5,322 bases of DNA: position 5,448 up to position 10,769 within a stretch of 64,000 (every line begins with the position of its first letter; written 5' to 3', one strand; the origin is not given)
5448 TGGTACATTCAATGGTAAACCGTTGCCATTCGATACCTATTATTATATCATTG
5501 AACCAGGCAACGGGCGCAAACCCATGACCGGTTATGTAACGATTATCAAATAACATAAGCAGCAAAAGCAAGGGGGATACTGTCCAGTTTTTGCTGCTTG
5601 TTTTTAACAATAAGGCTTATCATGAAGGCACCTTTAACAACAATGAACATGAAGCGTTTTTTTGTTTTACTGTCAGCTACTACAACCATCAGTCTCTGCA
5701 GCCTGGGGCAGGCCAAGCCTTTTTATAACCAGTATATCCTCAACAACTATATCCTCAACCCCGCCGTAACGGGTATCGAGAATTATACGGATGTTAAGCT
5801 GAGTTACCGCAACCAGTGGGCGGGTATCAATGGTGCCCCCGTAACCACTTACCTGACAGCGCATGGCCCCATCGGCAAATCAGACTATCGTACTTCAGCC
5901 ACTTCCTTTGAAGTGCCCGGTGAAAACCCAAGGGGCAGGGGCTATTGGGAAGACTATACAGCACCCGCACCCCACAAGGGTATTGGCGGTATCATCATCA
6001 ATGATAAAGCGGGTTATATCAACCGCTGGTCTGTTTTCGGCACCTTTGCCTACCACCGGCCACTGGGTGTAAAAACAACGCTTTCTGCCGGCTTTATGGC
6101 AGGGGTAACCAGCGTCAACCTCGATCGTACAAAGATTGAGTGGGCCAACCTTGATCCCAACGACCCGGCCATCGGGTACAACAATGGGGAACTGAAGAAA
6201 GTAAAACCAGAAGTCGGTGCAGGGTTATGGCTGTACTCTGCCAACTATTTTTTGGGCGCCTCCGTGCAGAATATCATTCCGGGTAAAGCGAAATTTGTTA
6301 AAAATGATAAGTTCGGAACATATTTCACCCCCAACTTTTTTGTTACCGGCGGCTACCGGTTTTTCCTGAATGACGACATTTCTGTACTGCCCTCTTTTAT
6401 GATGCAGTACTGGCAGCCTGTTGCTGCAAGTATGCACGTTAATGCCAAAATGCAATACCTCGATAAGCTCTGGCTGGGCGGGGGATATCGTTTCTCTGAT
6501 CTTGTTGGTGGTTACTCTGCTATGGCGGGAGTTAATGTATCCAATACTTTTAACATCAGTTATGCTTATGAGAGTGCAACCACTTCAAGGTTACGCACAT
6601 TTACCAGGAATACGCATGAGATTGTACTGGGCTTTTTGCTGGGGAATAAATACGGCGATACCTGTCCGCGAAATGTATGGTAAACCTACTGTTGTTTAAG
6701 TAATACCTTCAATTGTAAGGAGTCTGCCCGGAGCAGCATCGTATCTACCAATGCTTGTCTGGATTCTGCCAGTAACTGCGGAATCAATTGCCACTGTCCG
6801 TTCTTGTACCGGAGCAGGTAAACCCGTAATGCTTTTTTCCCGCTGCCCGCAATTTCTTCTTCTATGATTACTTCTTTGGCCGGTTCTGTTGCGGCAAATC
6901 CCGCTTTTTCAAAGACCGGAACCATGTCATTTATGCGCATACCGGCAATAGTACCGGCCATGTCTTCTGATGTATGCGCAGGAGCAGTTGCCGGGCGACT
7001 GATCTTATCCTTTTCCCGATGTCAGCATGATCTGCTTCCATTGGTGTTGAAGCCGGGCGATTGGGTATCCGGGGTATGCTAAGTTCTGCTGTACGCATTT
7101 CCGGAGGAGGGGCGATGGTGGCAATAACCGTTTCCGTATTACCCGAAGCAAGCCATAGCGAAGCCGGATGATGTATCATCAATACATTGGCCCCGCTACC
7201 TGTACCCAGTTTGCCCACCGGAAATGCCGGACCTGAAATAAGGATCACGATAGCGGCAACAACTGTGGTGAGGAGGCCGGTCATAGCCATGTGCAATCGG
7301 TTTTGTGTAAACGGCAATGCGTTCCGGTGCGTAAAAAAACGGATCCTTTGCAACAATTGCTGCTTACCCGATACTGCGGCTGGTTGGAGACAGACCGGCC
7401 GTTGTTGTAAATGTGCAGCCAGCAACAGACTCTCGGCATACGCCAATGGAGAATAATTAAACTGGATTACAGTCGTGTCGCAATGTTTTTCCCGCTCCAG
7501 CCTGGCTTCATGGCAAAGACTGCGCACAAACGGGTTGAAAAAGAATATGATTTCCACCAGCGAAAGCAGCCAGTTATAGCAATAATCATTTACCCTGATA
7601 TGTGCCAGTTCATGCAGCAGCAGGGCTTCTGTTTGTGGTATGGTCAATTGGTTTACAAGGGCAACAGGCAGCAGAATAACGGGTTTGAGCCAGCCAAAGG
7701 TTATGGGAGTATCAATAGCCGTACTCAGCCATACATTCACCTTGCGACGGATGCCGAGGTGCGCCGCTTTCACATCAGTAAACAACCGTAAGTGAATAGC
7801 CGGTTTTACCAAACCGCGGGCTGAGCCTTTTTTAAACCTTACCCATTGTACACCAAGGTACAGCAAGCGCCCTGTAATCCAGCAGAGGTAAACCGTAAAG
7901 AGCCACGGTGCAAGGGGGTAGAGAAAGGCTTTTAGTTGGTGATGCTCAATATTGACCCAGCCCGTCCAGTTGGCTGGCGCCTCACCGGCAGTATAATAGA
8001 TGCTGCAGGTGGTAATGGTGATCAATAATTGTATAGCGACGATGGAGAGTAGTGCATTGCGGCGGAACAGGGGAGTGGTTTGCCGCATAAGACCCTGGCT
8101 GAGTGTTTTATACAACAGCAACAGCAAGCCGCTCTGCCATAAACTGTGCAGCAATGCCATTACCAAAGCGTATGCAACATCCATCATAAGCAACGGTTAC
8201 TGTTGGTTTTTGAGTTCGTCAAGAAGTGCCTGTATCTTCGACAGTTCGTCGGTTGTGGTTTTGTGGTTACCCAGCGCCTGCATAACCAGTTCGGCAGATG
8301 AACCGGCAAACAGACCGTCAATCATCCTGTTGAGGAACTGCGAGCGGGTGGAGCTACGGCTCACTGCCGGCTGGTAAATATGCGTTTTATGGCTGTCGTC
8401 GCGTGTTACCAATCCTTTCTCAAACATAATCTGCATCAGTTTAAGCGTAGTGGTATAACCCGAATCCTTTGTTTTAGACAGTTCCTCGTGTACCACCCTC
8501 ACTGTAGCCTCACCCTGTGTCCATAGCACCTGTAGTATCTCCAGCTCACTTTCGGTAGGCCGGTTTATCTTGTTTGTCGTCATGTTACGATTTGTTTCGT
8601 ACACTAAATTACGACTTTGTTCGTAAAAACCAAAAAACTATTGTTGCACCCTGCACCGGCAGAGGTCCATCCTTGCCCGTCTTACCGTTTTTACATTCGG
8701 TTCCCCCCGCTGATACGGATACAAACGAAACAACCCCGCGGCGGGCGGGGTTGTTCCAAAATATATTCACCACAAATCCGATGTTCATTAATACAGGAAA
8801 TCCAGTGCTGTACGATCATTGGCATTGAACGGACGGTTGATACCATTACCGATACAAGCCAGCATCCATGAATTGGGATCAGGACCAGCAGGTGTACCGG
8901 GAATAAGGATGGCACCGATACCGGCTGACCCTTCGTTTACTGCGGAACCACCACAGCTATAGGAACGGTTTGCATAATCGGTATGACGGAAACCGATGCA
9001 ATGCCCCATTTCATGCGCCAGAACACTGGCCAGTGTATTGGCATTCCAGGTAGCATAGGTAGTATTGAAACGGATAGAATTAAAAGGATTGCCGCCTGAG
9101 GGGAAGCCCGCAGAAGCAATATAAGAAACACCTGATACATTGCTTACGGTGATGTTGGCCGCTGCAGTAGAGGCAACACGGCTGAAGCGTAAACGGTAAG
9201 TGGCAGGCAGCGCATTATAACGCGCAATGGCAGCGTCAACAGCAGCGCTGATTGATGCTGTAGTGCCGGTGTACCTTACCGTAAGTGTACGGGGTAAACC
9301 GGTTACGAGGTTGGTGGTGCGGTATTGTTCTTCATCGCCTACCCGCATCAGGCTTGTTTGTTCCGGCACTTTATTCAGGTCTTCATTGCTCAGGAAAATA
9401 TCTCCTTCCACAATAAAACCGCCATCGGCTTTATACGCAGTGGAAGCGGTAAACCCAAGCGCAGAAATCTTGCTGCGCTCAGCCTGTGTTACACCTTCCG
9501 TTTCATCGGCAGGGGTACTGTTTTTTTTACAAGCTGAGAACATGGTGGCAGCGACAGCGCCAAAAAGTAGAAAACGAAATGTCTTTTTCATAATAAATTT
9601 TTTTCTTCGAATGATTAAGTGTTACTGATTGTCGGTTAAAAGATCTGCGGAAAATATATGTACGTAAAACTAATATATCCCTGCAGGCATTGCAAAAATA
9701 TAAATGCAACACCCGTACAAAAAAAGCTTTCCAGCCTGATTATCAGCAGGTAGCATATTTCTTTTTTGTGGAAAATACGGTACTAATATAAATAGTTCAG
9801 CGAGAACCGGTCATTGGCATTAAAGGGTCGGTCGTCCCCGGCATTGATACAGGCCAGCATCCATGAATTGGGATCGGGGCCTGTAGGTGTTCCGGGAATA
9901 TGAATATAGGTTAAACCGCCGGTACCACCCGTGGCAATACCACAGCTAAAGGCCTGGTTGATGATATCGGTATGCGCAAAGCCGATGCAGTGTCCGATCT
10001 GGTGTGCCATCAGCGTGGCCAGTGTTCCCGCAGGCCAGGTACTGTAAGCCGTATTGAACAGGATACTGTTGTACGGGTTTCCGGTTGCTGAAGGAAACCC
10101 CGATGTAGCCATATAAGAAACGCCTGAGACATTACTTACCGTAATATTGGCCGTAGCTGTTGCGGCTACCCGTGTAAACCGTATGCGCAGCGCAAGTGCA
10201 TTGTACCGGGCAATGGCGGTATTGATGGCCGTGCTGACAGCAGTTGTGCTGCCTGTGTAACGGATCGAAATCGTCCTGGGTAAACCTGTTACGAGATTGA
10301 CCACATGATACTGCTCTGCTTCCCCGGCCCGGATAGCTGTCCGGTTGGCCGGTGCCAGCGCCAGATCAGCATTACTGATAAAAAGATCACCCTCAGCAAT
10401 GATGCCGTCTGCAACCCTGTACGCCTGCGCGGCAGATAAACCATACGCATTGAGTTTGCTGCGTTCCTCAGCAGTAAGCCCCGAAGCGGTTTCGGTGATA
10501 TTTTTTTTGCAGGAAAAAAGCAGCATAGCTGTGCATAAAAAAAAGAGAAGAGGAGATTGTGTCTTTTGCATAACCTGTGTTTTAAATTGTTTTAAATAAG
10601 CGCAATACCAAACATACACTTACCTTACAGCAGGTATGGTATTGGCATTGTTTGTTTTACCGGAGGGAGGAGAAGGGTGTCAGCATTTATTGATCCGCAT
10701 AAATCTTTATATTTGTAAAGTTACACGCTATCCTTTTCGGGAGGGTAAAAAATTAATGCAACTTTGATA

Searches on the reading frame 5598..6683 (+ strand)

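Call 29: search_protein_families(library=pfam, proteins=[window:5598-6683:+], max_evalue=0.001)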
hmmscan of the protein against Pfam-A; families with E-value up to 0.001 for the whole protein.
window:5598-6683:+ (361 aa): 1 family
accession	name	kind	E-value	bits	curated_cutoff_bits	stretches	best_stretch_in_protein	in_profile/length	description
PF11751.14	PorP_SprF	-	1.4e-64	218.8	22.3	1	38-346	4-273/273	Type IX secretion system membrane protein PorP/SprF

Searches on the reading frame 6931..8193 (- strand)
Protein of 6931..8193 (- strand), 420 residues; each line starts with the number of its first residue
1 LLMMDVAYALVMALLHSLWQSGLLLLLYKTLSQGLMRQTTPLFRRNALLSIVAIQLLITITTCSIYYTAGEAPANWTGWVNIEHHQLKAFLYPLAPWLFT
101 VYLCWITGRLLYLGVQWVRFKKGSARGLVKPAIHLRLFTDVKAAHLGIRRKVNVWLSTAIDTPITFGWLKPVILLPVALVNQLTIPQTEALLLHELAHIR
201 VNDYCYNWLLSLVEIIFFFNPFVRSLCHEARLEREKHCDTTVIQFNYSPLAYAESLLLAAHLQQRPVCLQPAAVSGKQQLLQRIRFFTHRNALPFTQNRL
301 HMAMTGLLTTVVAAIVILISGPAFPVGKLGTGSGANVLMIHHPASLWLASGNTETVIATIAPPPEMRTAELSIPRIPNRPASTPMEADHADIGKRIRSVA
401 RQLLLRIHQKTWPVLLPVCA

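Call 29: search_protein_families(library=pfam, proteins=[window:6931-8193:-], max_evalue=0.001)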
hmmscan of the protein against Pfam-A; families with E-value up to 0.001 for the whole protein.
window:6931-8193:- (420 aa): 1 family
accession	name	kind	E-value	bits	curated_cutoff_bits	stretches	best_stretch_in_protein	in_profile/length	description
PF05569.17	Peptidase_M56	-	3.8e-31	108.8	31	1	100-285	101-294/296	BlaR1 peptidase M56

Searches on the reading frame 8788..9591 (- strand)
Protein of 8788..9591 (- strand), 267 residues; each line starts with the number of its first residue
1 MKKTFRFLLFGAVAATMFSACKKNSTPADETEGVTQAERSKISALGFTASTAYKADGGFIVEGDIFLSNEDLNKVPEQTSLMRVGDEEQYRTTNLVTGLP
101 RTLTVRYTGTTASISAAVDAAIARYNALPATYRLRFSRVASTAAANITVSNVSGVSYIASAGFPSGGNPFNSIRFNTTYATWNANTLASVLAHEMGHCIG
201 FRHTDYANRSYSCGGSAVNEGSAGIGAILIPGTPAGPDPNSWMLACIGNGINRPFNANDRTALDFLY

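Call 29: search_protein_families(library=pfam, proteins=[window:8788-9591:-], max_evalue=0.001)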
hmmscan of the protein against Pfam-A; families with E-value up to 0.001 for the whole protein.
window:8788-9591:- (267 aa): 5 families
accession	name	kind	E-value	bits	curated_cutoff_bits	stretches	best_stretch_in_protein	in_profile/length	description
PF12388.14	Peptidase_M57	-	1.2e-50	172.7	21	1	61-267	3-212/212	Dual-action HEIGH metallo-peptidase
PF13688.12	Reprolysin_5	-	6.5e-06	26.9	27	1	86-219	37-174/196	Metallo-peptidase family M12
PF00413.30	Peptidase_M10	-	0.00011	22.6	24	0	179-207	100-128/159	Matrixin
PF05572.19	Peptidase_M43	-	0.00018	21.9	23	1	149-205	30-86/152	Pregnancy-associated plasma protein-A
PF10026.15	DUF2268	-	0.0002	21.3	23.6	1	153-225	31-103/195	Predicted Zn-dependent protease (DUF2268)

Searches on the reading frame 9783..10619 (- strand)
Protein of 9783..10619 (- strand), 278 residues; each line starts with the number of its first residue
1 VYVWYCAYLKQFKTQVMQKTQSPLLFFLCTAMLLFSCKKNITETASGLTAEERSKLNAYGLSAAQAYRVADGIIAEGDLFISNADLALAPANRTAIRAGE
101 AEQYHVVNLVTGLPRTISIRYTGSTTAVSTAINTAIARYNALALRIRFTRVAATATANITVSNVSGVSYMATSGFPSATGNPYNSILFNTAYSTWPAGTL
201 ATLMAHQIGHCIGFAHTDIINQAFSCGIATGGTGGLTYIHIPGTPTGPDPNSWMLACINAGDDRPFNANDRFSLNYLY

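Call 29: search_protein_families(library=pfam, proteins=[window:9783-10619:-], max_evalue=0.001)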
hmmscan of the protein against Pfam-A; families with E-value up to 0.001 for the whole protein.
window:9783-10619:- (278 aa): 1 family
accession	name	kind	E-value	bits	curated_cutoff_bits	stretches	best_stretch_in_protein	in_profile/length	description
PF12388.14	Peptidase_M57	-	2.9e-36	125.6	21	1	98-278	22-212/212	Dual-action HEIGH metallo-peptidase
